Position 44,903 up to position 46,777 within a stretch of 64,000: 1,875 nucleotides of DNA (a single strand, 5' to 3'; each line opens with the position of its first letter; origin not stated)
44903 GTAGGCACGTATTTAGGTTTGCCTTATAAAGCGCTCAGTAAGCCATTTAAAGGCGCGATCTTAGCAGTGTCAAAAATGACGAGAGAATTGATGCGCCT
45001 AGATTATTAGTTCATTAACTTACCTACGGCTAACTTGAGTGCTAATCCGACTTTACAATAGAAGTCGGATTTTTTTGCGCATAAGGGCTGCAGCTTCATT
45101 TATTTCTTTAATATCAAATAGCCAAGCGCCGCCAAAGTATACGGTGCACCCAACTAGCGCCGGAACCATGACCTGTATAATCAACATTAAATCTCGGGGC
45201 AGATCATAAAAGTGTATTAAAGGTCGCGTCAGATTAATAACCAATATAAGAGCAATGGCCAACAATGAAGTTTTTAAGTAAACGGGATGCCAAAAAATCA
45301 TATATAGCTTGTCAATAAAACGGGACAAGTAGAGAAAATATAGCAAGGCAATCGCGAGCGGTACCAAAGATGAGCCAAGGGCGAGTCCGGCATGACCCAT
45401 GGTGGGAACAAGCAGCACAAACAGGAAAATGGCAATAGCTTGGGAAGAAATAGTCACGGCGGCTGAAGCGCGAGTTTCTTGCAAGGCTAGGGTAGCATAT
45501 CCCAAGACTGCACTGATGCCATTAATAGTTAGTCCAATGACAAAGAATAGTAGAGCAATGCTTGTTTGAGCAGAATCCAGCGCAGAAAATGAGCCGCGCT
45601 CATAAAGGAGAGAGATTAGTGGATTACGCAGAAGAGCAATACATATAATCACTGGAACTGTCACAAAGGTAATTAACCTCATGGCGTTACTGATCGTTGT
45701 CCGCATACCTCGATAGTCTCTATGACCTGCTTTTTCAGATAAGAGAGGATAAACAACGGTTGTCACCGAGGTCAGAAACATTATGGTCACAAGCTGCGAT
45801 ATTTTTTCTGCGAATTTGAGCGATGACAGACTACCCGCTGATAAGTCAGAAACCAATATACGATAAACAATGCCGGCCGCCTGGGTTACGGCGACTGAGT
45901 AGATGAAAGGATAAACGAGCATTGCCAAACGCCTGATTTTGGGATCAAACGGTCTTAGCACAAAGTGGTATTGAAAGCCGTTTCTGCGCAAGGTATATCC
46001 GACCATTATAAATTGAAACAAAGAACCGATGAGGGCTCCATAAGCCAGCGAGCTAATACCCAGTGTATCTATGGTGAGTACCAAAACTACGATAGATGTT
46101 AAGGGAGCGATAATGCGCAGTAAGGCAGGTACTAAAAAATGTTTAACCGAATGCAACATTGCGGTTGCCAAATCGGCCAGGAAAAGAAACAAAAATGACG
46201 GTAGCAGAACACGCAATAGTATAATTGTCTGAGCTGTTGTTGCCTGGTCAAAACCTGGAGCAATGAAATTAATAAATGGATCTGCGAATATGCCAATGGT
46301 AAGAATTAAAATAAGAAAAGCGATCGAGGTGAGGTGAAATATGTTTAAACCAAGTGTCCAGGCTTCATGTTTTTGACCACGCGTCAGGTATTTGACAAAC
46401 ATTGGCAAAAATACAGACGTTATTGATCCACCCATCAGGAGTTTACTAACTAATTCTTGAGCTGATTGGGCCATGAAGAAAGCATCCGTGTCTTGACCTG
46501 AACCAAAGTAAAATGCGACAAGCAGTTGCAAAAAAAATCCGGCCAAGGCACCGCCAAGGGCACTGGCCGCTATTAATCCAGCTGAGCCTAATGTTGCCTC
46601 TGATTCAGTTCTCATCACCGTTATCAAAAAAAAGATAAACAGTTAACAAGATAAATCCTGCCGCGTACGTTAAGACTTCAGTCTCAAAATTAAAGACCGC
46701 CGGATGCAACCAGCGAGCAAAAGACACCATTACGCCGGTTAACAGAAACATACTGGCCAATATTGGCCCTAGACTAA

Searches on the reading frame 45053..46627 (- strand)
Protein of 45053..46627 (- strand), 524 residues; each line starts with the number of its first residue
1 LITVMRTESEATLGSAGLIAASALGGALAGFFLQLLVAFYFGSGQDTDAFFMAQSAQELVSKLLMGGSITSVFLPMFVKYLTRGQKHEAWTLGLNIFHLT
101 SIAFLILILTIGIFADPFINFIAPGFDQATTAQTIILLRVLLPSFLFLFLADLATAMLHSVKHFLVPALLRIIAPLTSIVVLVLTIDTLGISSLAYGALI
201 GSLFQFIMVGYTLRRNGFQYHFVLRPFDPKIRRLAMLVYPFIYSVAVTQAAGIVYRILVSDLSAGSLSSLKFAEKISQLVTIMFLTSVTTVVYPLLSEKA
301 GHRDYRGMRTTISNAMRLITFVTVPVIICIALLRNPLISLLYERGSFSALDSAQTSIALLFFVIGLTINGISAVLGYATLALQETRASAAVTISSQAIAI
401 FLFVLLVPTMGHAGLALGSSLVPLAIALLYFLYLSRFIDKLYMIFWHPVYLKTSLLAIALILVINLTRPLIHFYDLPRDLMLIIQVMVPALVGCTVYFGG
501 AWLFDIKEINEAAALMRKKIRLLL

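Call 13: search_protein_families(library=pfam, proteins=[window:45053-46627:-], max_evalue=0.001)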
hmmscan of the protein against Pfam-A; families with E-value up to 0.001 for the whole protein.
window:45053-46627:- (524 aa): 3 families
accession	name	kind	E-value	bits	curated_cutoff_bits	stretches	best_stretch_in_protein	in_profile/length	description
PF03023.19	MurJ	-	6.7e-61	206.7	27.4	1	38-468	2-437/451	Lipid II flippase MurJ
PF01554.23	MatE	-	4.6e-09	36.6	24.9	1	240-402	1-158/161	MatE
PF13440.11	Polysacc_synt_3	-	9.8e-09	35.3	23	1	118-342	68-284/293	Polysaccharide biosynthesis protein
